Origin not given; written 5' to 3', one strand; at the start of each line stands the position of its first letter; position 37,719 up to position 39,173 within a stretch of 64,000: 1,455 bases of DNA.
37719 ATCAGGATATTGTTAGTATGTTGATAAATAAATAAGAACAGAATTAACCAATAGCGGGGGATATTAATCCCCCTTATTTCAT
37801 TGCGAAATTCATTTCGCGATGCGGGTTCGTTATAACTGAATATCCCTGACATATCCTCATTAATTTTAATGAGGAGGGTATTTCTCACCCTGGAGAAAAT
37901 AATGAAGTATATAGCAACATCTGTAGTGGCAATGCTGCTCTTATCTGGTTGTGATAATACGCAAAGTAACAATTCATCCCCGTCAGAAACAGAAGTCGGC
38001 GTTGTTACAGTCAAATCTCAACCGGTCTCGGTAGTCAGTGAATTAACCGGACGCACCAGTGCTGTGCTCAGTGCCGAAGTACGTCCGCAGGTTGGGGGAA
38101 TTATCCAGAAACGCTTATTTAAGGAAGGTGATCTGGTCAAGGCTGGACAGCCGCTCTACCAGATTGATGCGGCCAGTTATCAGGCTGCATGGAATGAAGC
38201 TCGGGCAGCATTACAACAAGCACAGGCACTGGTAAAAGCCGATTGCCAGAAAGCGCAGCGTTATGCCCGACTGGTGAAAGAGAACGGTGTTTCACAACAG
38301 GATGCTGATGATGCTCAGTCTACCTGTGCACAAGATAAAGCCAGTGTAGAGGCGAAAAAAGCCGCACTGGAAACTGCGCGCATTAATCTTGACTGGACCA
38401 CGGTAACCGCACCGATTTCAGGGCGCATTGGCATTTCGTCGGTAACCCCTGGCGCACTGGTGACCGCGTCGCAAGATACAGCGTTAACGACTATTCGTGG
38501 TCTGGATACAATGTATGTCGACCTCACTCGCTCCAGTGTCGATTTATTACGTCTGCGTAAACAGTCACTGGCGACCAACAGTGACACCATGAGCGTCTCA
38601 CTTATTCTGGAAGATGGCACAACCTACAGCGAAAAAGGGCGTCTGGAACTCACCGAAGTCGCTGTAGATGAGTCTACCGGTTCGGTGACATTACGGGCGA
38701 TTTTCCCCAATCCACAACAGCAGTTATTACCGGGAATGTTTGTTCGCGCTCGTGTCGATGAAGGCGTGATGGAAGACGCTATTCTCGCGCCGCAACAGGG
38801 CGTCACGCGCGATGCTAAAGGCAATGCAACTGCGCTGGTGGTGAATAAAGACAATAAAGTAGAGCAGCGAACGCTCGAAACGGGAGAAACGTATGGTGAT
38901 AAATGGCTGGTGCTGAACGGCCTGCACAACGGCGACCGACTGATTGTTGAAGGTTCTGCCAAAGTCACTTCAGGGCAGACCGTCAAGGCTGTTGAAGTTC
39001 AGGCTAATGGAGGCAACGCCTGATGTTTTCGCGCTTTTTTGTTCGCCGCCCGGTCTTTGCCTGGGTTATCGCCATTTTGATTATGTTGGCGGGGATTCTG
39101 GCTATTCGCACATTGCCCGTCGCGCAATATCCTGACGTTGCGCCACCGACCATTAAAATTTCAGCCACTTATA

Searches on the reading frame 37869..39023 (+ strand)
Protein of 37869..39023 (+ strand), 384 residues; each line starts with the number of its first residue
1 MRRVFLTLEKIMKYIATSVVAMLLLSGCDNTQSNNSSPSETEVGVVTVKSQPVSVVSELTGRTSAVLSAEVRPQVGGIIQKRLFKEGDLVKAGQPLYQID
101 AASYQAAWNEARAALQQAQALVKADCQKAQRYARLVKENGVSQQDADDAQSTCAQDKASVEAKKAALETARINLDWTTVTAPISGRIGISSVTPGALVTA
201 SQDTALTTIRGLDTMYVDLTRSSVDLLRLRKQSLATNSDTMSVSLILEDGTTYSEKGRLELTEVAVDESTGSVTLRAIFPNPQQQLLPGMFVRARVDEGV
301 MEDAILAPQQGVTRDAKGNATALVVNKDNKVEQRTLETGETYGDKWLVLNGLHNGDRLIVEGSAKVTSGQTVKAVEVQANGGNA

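Call 6: search_protein_families(proteins=[window:37869-39023:+], library=ncbifam)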
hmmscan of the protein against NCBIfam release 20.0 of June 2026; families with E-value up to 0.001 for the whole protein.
window:37869-39023:+ (384 aa): 21 families
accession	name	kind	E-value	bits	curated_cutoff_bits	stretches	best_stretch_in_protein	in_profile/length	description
NF033834.1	RND_adapt_MexA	exception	1.4e-120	402.8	750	1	15-378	11-364/373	multidrug efflux RND transporter periplasmic adaptor subunit MexA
NF011604.1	PRK15030.1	equivalog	8.9e-117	390.4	765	1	21-380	18-381/397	multidrug efflux RND transporter periplasmic adaptor subunit AcrA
NF007362.0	PRK09859.1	equivalog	1.6e-99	333.6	738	1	13-378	6-375/385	multidrug transporter subunit MdtE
NF033138.2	RND-peri-MexC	equivalog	6.7e-92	308.5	625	1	16-375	10-372/375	MexC family multidrug efflux RND transporter periplasmic adaptor subunit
NF007132.1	PRK09578.1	equivalog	2.2e-90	303.2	512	1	12-381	9-382/396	MexX/AxyX family multidrug efflux RND transporter periplasmic adaptor subunit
TIGR01730.1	RND_mfp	subfamily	2.9e-82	276.2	94.9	1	43-374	1-321/322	efflux RND transporter periplasmic adaptor subunit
NF045904.1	RND-peri-MexE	equivalog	7.8e-68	229.1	714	1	15-378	10-372/390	multidrug efflux RND transporter periplasmic adaptor subunit MexE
NF000272.2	OqxA_adapt_sub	exception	1e-53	182.7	835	1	17-378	16-383/391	multidrug efflux RND transporter periplasmic adaptor subunit OqxA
NF008589.1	PRK11556.1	equivalog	4.5e-45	154.2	391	1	40-378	56-391/392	MdtA/MuxA family multidrug efflux RND transporter periplasmic adaptor subunit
TIGR00999.1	8a0102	subfamily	5.3e-26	91.3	319.3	1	87-364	1-268/271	CzcB/NccB family metal efflux transporter periplasmic adaptor subunit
NF008606.0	PRK11578.1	equivalog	5.3e-22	78.4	342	1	20-362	14-364/371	macrolide transporter subunit MacA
NF007850.1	PRK10559.1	equivalog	1.1e-14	54.3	400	1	71-217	43-186/303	p-hydroxybenzoic acid efflux pump subunit AaeA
NF007785.0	PRK10476.1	equivalog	9.9e-14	50.9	376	2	128-203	159-235/347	multidrug transporter subunit MdtN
TIGR00998.1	8a0101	subfamily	4.9e-12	45.4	390.8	2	141-230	166-256/334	EmrA/EmrK family multidrug efflux transporter periplasmic adaptor subunit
NF002939.0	PRK03598.1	equivalog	2.5e-10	40.1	393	1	74-122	50-98/332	secretion protein HlyD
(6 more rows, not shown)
